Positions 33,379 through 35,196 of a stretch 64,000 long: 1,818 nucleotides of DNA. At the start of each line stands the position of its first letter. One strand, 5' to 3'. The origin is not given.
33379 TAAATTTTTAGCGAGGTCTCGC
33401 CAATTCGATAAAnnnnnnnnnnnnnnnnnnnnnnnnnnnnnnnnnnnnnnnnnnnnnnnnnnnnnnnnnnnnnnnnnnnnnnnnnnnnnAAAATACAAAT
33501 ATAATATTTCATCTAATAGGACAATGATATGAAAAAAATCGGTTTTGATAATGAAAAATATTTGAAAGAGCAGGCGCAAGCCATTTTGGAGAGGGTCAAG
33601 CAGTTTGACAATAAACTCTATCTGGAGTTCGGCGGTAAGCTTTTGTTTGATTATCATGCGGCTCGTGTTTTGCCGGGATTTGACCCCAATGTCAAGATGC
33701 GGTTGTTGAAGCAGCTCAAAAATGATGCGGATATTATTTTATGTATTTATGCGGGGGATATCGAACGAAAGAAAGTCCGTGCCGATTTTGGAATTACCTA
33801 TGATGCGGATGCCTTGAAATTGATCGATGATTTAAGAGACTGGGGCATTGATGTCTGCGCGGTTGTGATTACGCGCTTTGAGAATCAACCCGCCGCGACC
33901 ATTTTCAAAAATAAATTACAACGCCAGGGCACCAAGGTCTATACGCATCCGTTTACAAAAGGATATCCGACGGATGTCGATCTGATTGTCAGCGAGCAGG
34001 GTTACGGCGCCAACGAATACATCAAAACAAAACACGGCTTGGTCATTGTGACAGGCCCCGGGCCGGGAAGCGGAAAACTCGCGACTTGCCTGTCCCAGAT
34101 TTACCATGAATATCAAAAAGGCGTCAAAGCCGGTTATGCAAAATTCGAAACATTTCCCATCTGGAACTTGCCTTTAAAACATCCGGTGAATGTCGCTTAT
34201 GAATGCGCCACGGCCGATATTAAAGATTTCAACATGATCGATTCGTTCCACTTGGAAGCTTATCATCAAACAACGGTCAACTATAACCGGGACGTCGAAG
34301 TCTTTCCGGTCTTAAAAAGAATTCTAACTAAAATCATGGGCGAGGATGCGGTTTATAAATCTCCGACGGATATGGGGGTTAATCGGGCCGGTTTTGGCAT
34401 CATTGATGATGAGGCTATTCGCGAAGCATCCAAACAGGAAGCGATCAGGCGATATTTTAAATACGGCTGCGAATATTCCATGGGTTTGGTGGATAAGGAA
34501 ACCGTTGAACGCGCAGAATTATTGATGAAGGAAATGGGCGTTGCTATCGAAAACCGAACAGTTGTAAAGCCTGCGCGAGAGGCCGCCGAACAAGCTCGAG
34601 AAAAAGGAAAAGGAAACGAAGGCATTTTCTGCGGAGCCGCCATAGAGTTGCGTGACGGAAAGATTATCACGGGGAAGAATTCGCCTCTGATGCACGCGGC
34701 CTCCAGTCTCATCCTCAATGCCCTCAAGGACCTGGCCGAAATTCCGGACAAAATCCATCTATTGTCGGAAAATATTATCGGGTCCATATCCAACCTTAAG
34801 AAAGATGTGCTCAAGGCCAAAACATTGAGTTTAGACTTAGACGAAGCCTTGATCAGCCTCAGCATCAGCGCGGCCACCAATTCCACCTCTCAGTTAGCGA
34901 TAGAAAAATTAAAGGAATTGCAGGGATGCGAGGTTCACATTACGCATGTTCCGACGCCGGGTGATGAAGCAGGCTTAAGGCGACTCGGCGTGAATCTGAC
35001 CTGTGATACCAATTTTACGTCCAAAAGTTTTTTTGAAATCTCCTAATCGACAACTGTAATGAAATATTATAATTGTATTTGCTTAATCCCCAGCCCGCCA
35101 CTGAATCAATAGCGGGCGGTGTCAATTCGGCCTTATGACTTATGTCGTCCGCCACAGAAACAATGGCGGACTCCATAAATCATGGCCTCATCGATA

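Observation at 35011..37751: About 2.2 kb low-GC insertion bounded by 258 bp direct repeats that duplicate a gene 3' end, intergenic REPs and the carB start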

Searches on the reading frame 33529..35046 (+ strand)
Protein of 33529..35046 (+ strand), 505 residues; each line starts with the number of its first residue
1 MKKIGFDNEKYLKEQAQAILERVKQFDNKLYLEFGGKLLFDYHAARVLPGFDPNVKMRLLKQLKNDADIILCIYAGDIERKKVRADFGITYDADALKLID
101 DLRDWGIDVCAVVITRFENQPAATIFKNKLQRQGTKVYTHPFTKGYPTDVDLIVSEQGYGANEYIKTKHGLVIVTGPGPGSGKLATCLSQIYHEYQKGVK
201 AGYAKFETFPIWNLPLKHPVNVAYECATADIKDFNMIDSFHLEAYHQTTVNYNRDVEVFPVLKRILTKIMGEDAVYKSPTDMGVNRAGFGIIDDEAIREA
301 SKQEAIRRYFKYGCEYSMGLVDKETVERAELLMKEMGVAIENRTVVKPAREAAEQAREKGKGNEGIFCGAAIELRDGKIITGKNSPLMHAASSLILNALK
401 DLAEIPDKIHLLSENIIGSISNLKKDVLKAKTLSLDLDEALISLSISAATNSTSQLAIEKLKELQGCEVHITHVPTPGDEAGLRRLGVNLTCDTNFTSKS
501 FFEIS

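Call 10: find_encoding_contigs(protein=window:33529-35046:+, flank=10000, max_places=10)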
Protein window:33529-35046:+ (505 aa): no gene with exactly this product is on record in the collection.

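Call 12: search_protein_families(library=pfam, proteins=[window:33529-35046:+], max_evalue=0.01)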
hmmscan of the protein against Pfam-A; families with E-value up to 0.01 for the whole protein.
window:33529-35046:+ (505 aa): 2 families
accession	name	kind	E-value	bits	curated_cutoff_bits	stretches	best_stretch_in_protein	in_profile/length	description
PF08903.17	DUF1846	-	1.6e-170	566.8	27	1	4-336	1-332/333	Domain of unknown function DUF1846, N-terminal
PF20921.3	DUF1846_C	-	5.7e-56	188.9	27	1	341-502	1-153/153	Domain of unknown function DUF1846, C-terminal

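Call 16: find_related_loci(query=window:33529-35046:+, collection=genome_contigs, flank=8000)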
Query window:33529-35046:+ (505 aa) in genome_contigs; peptide patterns used: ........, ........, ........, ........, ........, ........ (x = any residue, [..] = any of these).
599 stretches matched a pattern (row limit reached: there are more); 519 encode a relative of the query (tblastn E <= 1e-3); the best 80 are kept; 80 distinct loci.
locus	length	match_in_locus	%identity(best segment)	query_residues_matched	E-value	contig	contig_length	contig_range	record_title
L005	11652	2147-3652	83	4-505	0e+0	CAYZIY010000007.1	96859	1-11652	MAG TPA_asm: uncultured Planctomycetales bacterium isolate SRP141376_co2_271 genome assembly, contig: NODE_568_length_96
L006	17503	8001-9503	77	2-502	0e+0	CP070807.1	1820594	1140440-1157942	MAG: Candidatus Omnitrophota bacterium isolate bin1292 chromosome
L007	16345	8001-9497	79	2-501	0e+0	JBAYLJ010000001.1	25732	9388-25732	MAG: Candidatus Omnitrophota bacterium isolate SO_2016_LW1_10 scaffold01650_LW64-88_2016, whole genome shotgun sequence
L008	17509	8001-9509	77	2-505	0e+0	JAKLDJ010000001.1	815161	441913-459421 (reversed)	MAG: Candidatus Omnitrophota bacterium isolate RA.bin107 RA.bin107_1, whole genome shotgun sequence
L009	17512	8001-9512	77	1-504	0e+0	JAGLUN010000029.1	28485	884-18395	MAG: Candidatus Omnitrophota bacterium isolate RS_11_35 ZL20.bin.35.fa_29, whole genome shotgun sequence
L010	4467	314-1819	77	1-502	0e+0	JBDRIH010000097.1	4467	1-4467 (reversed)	MAG: Candidatus Omnitrophota bacterium isolate MEGAHIT-group-1.574 k141_13148130, whole genome shotgun sequence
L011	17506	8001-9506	77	1-502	0e+0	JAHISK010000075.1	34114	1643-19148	MAG: Candidatus Omnitrophota bacterium isolate MM_PC_MetaG.mb.171 MM_PC_MetaG.mb.171_k141_1054162, whole genome shotgun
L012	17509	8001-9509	78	2-505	0e+0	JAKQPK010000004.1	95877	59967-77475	MAG: Candidatus Omnitrophota bacterium isolate USMO_maxbin.079 k141_458913, whole genome shotgun sequence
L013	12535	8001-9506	76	1-502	0e+0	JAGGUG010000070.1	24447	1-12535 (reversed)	MAG: Candidatus Omnitrophota bacterium isolate AUK068 PB_MBMC_022_c_000000000022, whole genome shotgun sequence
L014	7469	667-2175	77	1-503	0e+0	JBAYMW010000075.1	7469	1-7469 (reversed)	MAG: Candidatus Omnitrophota bacterium isolate SO_2016_LW1_5 scaffold14127_LW64-88_2016, whole genome shotgun sequence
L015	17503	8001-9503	76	2-502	0e+0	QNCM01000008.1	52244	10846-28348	MAG: Candidatus Makaraimicrobium thalassicum isolate B134_G9 B134_Guay9_scaffold_00076, whole genome shotgun sequence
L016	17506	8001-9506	75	1-502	0e+0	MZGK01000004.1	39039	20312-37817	MAG: Candidatus Omnitrophica bacterium 4484_213 ex4484_213_scaffold_1145, whole genome shotgun sequence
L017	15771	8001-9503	76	2-502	0e+0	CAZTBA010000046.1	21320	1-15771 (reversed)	MAG TPA_asm: uncultured bacterium isolate SRP323688_co1_241 genome assembly, contig: NODE_4156_length_21320_cov_6.480414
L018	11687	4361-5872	75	1-504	0e+0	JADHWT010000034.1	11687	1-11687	MAG: Candidatus Omnitrophota bacterium isolate BS750m-G34 BS-750m-C10021, whole genome shotgun sequence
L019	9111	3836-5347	75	1-504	0e+0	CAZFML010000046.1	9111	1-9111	MAG TPA_asm: uncultured Planctomycetia bacterium isolate SRP077602_co2_410 genome assembly, contig: NODE_11384_length_91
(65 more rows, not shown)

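Call 19: find_related_loci(query=window:33529-35046:+, collection=metagenome_contigs, flank=8000)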
Query window:33529-35046:+ (505 aa) in metagenome_contigs; peptide patterns used: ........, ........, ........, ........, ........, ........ (x = any residue, [..] = any of these).
600 stretches matched a pattern (row limit reached: there are more); 486 encode a relative of the query (tblastn E <= 1e-3); the best 80 are kept; 80 distinct loci.
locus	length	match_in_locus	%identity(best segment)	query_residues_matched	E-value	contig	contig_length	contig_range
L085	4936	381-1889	81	1-503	0e+0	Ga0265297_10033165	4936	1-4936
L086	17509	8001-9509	77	2-505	0e+0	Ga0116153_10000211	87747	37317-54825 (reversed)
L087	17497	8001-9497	78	2-501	0e+0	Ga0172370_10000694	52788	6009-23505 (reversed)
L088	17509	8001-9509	77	2-505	0e+0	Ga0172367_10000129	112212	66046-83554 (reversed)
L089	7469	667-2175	77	1-503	0e+0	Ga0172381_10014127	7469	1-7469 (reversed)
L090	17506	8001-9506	75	1-502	0e+0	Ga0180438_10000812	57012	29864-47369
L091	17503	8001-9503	76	2-502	0e+0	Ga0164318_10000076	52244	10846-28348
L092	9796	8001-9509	75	2-504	0e+0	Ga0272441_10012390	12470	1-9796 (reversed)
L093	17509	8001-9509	76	2-503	0e+0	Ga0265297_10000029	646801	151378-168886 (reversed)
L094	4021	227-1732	75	1-502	0e+0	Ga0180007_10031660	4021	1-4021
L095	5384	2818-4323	74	3-504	0e+0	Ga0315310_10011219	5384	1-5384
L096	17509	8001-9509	74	2-504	0e+0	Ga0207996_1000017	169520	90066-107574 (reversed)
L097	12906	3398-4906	76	2-503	0e+0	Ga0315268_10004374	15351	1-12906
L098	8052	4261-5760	74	3-502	0e+0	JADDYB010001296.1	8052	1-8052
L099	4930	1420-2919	74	3-502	0e+0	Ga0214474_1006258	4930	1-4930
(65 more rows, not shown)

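Call 32: find_homologous_proteins(query=window:33529-35046:+, max_evalue=1e-100)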
Query window:33529-35046:+ (505 aa): 8000 proteins with E <= 1e-100 among 8000 candidates; the best 120 are listed.
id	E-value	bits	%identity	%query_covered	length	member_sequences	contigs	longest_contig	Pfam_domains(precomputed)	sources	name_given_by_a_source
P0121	0.0e+0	1141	100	100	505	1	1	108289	PF20921.4,PF08903.18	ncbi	ncbi:MAG: DUF1846 domain-containing protein [Candidatus Omnitrophota bacterium]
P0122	1.6e-283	959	83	99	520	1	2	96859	PF20921.4,PF08903.18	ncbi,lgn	-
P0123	1.3e-278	942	81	100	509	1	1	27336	PF20921.4,PF08903.18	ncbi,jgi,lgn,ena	ncbi:MAG: DUF1846 domain-containing protein [Candidatus Omnitrophota bacterium]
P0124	1.4e-277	939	81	99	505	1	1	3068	PF20921.4,PF08903.18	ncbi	ncbi:MAG: DUF1846 domain-containing protein [Candidatus Omnitrophota bacterium]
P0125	4.4e-275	931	77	100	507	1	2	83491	PF20921.4,PF08903.18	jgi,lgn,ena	-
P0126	2.1e-274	929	79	99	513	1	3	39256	PF20921.4,PF08903.18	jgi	-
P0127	5.6e-274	927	79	100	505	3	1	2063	PF20921.4,PF08903.18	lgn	-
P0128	2.1e-273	925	79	99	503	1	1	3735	PF20921.4,PF08903.18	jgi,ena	-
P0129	2.3e-273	925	79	100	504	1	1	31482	PF20921.4,PF08903.18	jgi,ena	-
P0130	1.9e-272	922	79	99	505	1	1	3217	PF20921.4,PF08903.18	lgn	-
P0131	4.1e-272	921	81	99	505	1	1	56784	PF20921.4,PF08903.18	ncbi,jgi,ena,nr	ncbi:MAG: DUF1846 domain-containing protein [Candidatus Zapsychrus exili]|nr:DUF1846 domain-containi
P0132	1.2e-271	919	79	99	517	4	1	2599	PF20921.4,PF08903.18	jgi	-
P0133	1.7e-271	919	78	99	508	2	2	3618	PF20921.4,PF08903.18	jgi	-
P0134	3.0e-271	918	78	99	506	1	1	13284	PF20921.4,PF08903.18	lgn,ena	-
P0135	3.5e-271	918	78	100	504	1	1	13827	PF20921.4,PF08903.18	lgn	-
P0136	3.8e-271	918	78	100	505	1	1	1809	PF20921.4,PF08903.18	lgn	-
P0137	5.8e-271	917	77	100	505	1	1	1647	PF20921.4,PF08903.18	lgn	-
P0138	5.9e-271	917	78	100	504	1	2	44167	PF20921.4,PF08903.18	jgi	jgi:uncharacterized protein (UPF0371 family)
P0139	2.2e-270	915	77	100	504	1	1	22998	PF20921.4,PF08903.18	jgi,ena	-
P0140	2.5e-270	915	78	99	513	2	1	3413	PF20921.4,PF08903.18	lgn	-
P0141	3.3e-270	915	78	99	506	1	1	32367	PF20921.4,PF08903.18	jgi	jgi:uncharacterized protein (UPF0371 family)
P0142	6.2e-270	914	77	99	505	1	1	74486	PF20921.4,PF08903.18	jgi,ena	-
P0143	6.6e-270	914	78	99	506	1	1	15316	PF20921.4,PF08903.18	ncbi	-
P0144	7.4e-270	914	77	99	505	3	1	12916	PF20921.4,PF08903.18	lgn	-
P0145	7.9e-270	913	78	100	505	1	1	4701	PF20921.4,PF08903.18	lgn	-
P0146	9.4e-270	913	78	99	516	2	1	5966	PF20921.4,PF08903.18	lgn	-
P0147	1.1e-269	913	77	100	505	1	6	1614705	PF20921.4,PF08903.18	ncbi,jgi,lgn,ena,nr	ncbi:MAG TPA: DUF1846 domain-containing protein [Candidatus Omnitrophota bacterium]|nr:DUF1846 domai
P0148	1.2e-269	913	78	100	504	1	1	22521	PF20921.4,PF08903.18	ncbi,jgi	-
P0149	1.3e-269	913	77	99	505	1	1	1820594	PF20921.4,PF08903.18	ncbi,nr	ncbi:MAG: DUF1846 domain-containing protein [Candidatus Omnitrophota bacterium]|nr:MAG: DUF1846 doma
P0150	1.6e-269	912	76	99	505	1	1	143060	PF20921.4,PF08903.18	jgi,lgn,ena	-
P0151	1.8e-269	912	79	99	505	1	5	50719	PF20921.4,PF08903.18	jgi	-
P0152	1.9e-269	912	78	100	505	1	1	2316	PF20921.4,PF08903.18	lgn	-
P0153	2.1e-269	912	77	99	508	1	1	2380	PF20921.4,PF08903.18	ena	-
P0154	2.2e-269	912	77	99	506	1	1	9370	PF20921.4,PF08903.18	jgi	jgi:uncharacterized protein (UPF0371 family)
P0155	3.5e-269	911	77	100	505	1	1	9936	PF20921.4,PF08903.18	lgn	-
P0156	7.2e-269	910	78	99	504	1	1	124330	PF20921.4,PF08903.18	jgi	jgi:uncharacterized protein (UPF0371 family)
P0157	7.7e-269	910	78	99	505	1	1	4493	PF20921.4,PF08903.18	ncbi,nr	ncbi:MAG: DUF1846 domain-containing protein [Candidatus Omnitrophica bacterium]|nr:DUF1846 domain-co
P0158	8.3e-269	910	77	100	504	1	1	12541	PF20921.4,PF08903.18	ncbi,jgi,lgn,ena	-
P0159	8.6e-269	910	77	100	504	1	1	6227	PF20921.4,PF08903.18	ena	-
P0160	9.9e-269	910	77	100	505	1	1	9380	PF20921.4,PF08903.18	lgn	-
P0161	1.1e-268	910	77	99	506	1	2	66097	PF20921.4,PF08903.18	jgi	-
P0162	1.2e-268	910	77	100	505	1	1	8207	PF20921.4,PF08903.18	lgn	-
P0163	1.3e-268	909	76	100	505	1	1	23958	PF20921.4,PF08903.18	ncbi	-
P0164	2.4e-268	909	77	100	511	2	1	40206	PF20921.4,PF08903.18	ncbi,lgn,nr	ncbi:MAG: DUF1846 domain-containing protein [Candidatus Omnitrophota bacterium]|nr:DUF1846 domain-co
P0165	2.5e-268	909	78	99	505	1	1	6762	PF20921.4,PF08903.18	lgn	-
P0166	2.6e-268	908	77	100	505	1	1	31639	PF20921.4,PF08903.18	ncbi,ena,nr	ncbi:MAG: DUF1846 domain-containing protein [Candidatus Omnitrophica bacterium]|nr:DUF1846 domain-co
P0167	3.2e-268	908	77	100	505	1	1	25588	PF20921.4,PF08903.18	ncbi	-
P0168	6.0e-268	907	78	99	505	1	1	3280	PF20921.4,PF08903.18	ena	-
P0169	7.6e-268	907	77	100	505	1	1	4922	PF20921.4,PF08903.18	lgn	-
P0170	9.4e-268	907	76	99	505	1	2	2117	PF20921.4,PF08903.18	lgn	-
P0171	9.6e-268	907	76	99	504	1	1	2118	PF20921.4,PF08903.18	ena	-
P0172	9.8e-268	907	77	100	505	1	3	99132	PF20921.4,PF08903.18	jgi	-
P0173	1.0e-267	907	77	100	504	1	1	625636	PF20921.4,PF08903.18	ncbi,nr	ncbi:MAG: DUF1846 domain-containing protein [Candidatus Omnitrophica bacterium]|nr:DUF1846 domain-co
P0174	1.1e-267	906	76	99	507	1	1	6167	PF20921.4,PF08903.18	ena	-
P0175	1.2e-267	906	76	100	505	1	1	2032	PF20921.4,PF08903.18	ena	-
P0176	1.2e-267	906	78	99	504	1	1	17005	PF20921.4,PF08903.18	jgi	jgi:uncharacterized protein (UPF0371 family)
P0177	1.4e-267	906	78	100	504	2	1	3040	PF20921.4,PF08903.18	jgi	jgi:uncharacterized protein (UPF0371 family)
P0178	1.7e-267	906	77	99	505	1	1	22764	PF20921.4,PF08903.18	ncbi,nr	ncbi:MAG: DUF1846 domain-containing protein [Candidatus Omnitrophica bacterium]|nr:DUF1846 domain-co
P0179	1.7e-267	906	76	99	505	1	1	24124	PF20921.4,PF08903.18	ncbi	ncbi:DUF1846 domain-containing protein [Candidatus Poribacteria bacterium]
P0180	1.9e-267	906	77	99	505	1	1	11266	PF20921.4,PF08903.18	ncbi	-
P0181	2.3e-267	905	78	100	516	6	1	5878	PF20921.4,PF08903.18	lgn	-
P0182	2.4e-267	905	78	100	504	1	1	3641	PF20921.4,PF08903.18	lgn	-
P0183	2.5e-267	905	77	99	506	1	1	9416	PF20921.4,PF08903.18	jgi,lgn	-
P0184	2.5e-267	905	77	99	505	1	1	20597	PF20921.4,PF08903.18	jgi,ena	-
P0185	2.5e-267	905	77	100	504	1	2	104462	PF20921.4,PF08903.18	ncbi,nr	ncbi:MAG: DUF1846 domain-containing protein [Candidatus Omnitrophica bacterium]|nr:DUF1846 domain-co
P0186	3.1e-267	905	78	100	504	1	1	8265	PF20921.4,PF08903.18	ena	-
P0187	3.2e-267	905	77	99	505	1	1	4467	PF20921.4,PF08903.18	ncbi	ncbi:MAG: DUF1846 domain-containing protein [Candidatus Omnitrophota bacterium]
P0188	3.3e-267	905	79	99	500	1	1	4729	PF20921.4,PF08903.18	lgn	-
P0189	3.4e-267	905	77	100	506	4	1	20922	PF20921.4,PF08903.18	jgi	-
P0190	3.8e-267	905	77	99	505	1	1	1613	PF20921.4,PF08903.18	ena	-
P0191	3.9e-267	905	77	99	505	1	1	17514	PF20921.4,PF08903.18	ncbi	-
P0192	3.9e-267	905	76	99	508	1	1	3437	PF20921.4,PF08903.18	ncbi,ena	-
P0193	4.0e-267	905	77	99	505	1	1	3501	PF20921.4,PF08903.18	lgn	-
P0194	4.4e-267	904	77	100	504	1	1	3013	PF20921.4,PF08903.18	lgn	-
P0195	6.5e-267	904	77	100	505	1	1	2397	PF20921.4,PF08903.18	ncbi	-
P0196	6.6e-267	904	77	98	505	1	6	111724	PF20921.4,PF08903.18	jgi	jgi:uncharacterized protein (UPF0371 family)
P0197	7.6e-267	904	77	99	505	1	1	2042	PF20921.4,PF08903.18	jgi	jgi:uncharacterized protein (UPF0371 family)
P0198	8.0e-267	904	77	100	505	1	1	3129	PF20921.4,PF08903.18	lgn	-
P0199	8.6e-267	903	77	100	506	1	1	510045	PF20921.4,PF08903.18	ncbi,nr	ncbi:MAG: DUF1846 domain-containing protein [Candidatus Omnitrophica bacterium]|nr:DUF1846 domain-co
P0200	1.0e-266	903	76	100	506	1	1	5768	PF20921.4,PF08903.18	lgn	-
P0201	1.3e-266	903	75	100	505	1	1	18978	PF20921.4,PF08903.18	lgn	-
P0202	1.5e-266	903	78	100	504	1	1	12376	PF20921.4,PF08903.18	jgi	-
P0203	1.6e-266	903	76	99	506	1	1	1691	PF20921.4,PF08903.18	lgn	-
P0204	1.7e-266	903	77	100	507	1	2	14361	PF20921.4,PF08903.18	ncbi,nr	ncbi:MAG: DUF1846 domain-containing protein [Candidatus Omnitrophica bacterium]|nr:DUF1846 domain-co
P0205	1.7e-266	902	76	100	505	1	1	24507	PF20921.4,PF08903.18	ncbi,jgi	jgi:uncharacterized protein (UPF0371 family)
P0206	1.8e-266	902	76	100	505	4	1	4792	PF20921.4,PF08903.18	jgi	-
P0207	2.1e-266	902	77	100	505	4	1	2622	PF20921.4,PF08903.18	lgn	-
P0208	2.2e-266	902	77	100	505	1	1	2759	PF20921.4,PF08903.18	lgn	-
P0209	2.3e-266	902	76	99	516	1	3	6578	PF20921.4,PF08903.18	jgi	-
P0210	2.3e-266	902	77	100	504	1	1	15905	PF20921.4,PF08903.18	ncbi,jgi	ncbi:MAG: DUF1846 domain-containing protein [Candidatus Omnitrophota bacterium]|jgi:uncharacterized 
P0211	2.6e-266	902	77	99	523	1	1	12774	PF20921.4,PF08903.18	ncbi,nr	ncbi:MAG: DUF1846 domain-containing protein [Candidatus Omnitrophica bacterium]|nr:DUF1846 domain-co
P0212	3.0e-266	902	76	99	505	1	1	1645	PF20921.4,PF08903.18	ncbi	-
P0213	4.2e-266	901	76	99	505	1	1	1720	PF20921.4,PF08903.18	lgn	-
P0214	4.2e-266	901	77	100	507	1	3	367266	PF20921.4,PF08903.18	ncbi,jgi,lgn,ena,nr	ncbi:MAG: DUF1846 domain-containing protein [Candidatus Omnitrophica bacterium]|nr:DUF1846 domain-co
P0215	4.8e-266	901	77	99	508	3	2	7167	PF20921.4,PF08903.18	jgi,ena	-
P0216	5.7e-266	901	77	100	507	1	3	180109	PF20921.4,PF08903.18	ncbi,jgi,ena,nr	ncbi:MAG TPA: DUF1846 domain-containing protein [Candidatus Omnitrophota bacterium]|nr:DUF1846 domai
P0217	6.7e-266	901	77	100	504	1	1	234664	PF20921.4,PF08903.18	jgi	-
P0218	8.4e-266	900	77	99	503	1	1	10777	PF20921.4,PF08903.18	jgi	jgi:uncharacterized protein (UPF0371 family)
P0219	8.7e-266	900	77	100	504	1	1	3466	PF20921.4,PF08903.18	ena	-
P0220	8.9e-266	900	76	100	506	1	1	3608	PF20921.4,PF08903.18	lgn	-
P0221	9.2e-266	900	77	100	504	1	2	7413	PF20921.4,PF08903.18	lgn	-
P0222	1.2e-265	900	78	100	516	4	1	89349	PF20921.4,PF08903.18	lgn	-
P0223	2.1e-265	899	77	99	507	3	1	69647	PF20921.4,PF08903.18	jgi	-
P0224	2.3e-265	899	76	99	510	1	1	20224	PF20921.4,PF08903.18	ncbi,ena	-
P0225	2.3e-265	899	76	99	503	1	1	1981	PF20921.4,PF08903.18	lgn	-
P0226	2.6e-265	899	75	100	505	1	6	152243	PF20921.4,PF08903.18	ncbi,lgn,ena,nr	ncbi:MAG: DUF1846 domain-containing protein [Candidatus Omnitrophica bacterium]|nr:DUF1846 domain-co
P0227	2.6e-265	899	77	99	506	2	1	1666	PF20921.4,PF08903.18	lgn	-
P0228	2.9e-265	898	77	100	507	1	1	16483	PF20921.4,PF08903.18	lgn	-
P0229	3.3e-265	898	76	99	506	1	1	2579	PF20921.4,PF08903.18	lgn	-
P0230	3.6e-265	898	75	100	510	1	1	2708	PF20921.4,PF08903.18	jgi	jgi:uncharacterized protein (UPF0371 family)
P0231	3.6e-265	898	77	100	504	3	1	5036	PF20921.4,PF08903.18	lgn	-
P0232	3.9e-265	898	75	99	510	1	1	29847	PF20921.4,PF08903.18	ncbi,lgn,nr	ncbi:MAG: DUF1846 domain-containing protein [Candidatus Omnitrophica bacterium]|nr:DUF1846 domain-co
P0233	4.2e-265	898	75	99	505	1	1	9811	PF20921.4,PF08903.18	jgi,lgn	-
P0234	4.5e-265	898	77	99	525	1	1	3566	PF20921.4,PF08903.18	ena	-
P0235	4.6e-265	898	77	99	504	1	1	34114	PF20921.4,PF08903.18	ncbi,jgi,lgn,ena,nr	ncbi:MAG: DUF1846 domain-containing protein [Candidatus Omnitrophica bacterium]|nr:DUF1846 domain-co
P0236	4.9e-265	898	77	99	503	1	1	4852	PF20921.4,PF08903.18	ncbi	ncbi:MAG: DUF1846 domain-containing protein, partial [Candidatus Omnitrophota bacterium]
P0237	4.9e-265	898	76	99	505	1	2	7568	PF20921.4,PF08903.18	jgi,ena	-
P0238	5.1e-265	898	76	99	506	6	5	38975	PF20921.4,PF08903.18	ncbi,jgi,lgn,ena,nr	ncbi:MAG: DUF1846 domain-containing protein [Candidatus Omnitrophica bacterium]|nr:DUF1846 domain-co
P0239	5.4e-265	898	76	99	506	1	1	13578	PF20921.4,PF08903.18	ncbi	-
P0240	5.4e-265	898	76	99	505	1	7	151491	PF20921.4,PF08903.18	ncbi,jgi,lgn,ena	-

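Call 34: find_encoding_contigs(protein=P0121, flank=10000, max_places=6)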
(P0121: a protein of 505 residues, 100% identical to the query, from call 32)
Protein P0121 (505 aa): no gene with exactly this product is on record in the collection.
